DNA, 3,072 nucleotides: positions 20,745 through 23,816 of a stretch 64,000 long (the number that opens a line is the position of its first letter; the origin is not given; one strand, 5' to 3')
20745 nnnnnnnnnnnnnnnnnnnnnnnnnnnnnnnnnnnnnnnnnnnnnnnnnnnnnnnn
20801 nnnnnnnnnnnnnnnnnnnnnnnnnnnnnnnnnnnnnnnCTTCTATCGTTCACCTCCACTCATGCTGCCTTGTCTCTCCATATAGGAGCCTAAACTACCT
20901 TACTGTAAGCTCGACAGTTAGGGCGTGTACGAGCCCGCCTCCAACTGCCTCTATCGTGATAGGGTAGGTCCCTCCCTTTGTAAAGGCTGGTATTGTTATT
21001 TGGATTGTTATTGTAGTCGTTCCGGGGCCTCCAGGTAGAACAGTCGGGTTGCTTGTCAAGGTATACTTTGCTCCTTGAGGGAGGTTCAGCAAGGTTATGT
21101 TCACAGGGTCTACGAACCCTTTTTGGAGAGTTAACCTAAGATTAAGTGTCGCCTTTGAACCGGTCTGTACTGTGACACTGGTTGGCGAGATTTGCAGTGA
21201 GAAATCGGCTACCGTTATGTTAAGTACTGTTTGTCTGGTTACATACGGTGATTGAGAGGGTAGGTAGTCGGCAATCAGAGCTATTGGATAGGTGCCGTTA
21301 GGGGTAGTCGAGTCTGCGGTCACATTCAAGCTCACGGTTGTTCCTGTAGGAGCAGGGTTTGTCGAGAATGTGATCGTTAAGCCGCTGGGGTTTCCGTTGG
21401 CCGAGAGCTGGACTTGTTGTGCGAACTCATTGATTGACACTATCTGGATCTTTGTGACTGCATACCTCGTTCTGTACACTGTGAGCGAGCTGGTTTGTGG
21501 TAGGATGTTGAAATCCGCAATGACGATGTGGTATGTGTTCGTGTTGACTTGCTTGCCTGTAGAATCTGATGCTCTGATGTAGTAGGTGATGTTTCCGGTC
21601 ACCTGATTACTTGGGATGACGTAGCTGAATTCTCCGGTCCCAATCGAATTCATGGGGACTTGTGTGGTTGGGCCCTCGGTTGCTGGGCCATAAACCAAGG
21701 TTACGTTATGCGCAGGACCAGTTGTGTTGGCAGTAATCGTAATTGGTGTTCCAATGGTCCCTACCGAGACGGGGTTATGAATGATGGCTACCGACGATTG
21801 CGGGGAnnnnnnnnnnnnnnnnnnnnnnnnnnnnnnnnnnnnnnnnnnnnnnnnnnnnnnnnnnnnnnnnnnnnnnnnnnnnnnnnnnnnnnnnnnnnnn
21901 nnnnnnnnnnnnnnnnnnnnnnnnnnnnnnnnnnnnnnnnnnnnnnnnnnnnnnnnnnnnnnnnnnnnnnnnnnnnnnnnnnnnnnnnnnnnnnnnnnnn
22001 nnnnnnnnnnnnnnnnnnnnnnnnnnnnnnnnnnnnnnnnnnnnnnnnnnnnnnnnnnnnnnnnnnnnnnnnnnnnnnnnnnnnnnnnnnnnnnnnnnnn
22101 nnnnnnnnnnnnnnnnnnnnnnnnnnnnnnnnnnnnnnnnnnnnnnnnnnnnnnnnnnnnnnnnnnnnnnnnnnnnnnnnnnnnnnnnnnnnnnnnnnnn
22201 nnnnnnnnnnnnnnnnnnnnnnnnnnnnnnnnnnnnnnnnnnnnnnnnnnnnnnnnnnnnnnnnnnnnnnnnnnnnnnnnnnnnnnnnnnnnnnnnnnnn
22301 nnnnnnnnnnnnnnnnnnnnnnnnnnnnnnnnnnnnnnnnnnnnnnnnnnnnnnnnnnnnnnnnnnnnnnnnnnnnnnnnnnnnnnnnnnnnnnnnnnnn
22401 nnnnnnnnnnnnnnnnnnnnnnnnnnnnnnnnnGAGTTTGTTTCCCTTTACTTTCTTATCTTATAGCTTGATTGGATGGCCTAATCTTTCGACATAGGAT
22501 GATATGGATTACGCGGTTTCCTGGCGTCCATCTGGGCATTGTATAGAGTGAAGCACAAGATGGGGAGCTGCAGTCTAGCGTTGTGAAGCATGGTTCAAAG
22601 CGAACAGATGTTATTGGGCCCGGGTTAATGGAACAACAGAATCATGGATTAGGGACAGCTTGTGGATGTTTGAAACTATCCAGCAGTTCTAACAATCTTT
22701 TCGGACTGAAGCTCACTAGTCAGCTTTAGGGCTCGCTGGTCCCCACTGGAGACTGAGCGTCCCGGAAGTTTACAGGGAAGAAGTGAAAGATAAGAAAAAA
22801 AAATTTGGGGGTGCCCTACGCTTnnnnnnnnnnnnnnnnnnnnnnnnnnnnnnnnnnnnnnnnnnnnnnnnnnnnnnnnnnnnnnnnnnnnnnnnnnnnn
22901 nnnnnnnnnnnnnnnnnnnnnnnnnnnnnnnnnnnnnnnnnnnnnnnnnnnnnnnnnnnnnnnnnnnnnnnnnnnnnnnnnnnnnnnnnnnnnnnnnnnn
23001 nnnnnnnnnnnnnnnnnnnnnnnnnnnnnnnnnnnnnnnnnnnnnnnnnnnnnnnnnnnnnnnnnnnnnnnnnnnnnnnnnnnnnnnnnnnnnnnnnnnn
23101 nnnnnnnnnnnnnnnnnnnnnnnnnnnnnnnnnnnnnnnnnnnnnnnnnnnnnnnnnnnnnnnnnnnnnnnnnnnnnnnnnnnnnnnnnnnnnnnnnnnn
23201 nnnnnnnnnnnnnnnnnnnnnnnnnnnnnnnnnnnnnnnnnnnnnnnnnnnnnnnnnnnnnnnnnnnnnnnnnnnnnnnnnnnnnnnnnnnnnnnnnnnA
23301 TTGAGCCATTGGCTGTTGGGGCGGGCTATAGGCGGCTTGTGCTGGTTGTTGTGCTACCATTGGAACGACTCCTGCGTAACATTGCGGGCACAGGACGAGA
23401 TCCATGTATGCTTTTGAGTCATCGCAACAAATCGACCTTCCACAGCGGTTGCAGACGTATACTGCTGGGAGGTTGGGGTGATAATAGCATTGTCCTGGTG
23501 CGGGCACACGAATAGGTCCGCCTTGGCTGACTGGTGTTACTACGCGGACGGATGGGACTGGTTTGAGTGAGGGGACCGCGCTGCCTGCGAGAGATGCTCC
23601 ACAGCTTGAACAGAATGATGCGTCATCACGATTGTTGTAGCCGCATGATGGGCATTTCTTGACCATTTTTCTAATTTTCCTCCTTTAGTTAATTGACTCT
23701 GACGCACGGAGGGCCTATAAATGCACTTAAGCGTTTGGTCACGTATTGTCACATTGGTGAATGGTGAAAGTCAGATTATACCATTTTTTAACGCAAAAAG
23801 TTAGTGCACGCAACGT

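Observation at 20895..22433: JAMM/Rpn11-like protease fused to a TM helix and a ~300-aa extracytoplasmic Ig-like region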

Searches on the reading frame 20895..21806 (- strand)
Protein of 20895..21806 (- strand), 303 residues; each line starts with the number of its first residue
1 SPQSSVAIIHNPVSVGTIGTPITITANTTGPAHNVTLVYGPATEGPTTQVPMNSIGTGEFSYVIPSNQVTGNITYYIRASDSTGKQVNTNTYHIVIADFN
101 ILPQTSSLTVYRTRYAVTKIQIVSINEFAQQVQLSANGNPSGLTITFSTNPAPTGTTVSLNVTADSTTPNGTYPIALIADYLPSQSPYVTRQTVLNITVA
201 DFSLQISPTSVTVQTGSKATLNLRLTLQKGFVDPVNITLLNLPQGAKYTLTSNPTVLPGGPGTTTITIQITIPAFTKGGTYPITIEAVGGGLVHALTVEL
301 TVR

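Call 18: search_protein_families(library=pfam, proteins=[window:20895-21806:-], max_evalue=10)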
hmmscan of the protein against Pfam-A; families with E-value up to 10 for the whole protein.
window:20895-21806:- (303 aa): 10 families
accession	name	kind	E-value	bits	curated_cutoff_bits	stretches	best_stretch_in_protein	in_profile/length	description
PF10633.15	NPCBM_assoc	-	0.013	16.2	24.4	1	240-287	28-75/78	NPCBM-associated, NEW3 domain of alpha-galactosidase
PF00801.26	PKD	-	0.05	14.1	23.5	1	204-287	2-65/80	PKD domain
PF15418.12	DUF4625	-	0.057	14.1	27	1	60-96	95-130/131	Domain of unknown function (DUF4625)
PF23926.2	LtfC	-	0.12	13.3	27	1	143-178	17-54/100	LtfC-like, beta-sandwich domain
PF24328.1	DUF7498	-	0.27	12.3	27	0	154-177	52-75/97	Domain of unknown function (DUF7498)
PF15868.10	MBF2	-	0.9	10.5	25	1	234-272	38-76/90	Transcription activator MBF2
PF06280.18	fn3_5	-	1.6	9.9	27.6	1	185-233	42-86/112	Fn3-like domain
PF15780.11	ASH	-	2.5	8.8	27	1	198-226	47-75/98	Abnormal spindle-like microcephaly-assoc'd, ASPM-SPD-2-Hydin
PF16656.11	Pur_ac_phosph_N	-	2.7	9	30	1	130-168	2-40/93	Purple acid Phosphatase, N-terminal domain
PF07550.17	Shr-like_HID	-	2.9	8.9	22.3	1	262-289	48-71/82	Heme-binding protein Shr-like, Hb-interacting domain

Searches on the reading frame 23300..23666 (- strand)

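Call 18: search_protein_families(library=pfam, proteins=[window:23300-23666:-], max_evalue=10)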
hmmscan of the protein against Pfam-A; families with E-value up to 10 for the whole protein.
window:23300-23666:- (122 aa): 20 families
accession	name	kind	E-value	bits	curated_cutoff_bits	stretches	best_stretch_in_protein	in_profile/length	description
PF13240.11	Zn_Ribbon_1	-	9.4e-10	38.4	25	1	4-26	1-23/23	zinc-ribbon domain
PF12773.13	DZR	-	1e-07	32.4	27.3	1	5-79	1-34/45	Double zinc ribbon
PF13248.11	Zn_ribbon_3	-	4.1e-05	23.3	27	1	3-24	3-24/26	zinc-ribbon domain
PF24463.1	DUF7577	-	0.00068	19.6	28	1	5-26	5-26/27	Domain of unknown function (DUF7577)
PF24460.1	DUF7575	-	0.0012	18.6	28.5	1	4-26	5-27/28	Domain of unknown function (DUF7575)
PF00641.23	Zn_ribbon_RanBP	-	0.0062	16.2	27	1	4-24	6-26/30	Zn-finger in Ran binding protein and others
PF14446.12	Prok-RING_1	-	0.019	15.3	29.1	2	3-25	5-29/54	Prokaryotic RING finger family 1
PF00643.29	zf-B_box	-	0.024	15.2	24.1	1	58-80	4-26/42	B-box zinc finger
PF18912.6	DZR_2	-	0.033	14.5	27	1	4-26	9-31/56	Double zinc ribbon domain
PF14952.11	zf-tcix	-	0.044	13.8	31.2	1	2-19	10-27/42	Putative treble-clef, zinc-finger, Zn-binding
PF01155.25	HypA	-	0.4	11.2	28.9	1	66-99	67-95/112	Hydrogenase/urease nickel incorporation, metallochaperone, hypA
PF18439.7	zf_UBZ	-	0.63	10.2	25.6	1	70-81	3-14/32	Ubiquitin-Binding Zinc Finger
PF21349.2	RUBY_RBDX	-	1.1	9.3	26.5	1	3-10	17-24/30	Rubrerythrin, rubredoxin-like domain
PF21344.3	Zn_ribbon_LysW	-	1.4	9.1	27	1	72-96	3-27/46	Alpha-aminoadipate carrier protein LysW-like, globular domain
PF06221.18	zf-C2HC5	-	2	8.9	25.8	1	62-103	10-47/54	Putative zinc finger motif, C2HC5-type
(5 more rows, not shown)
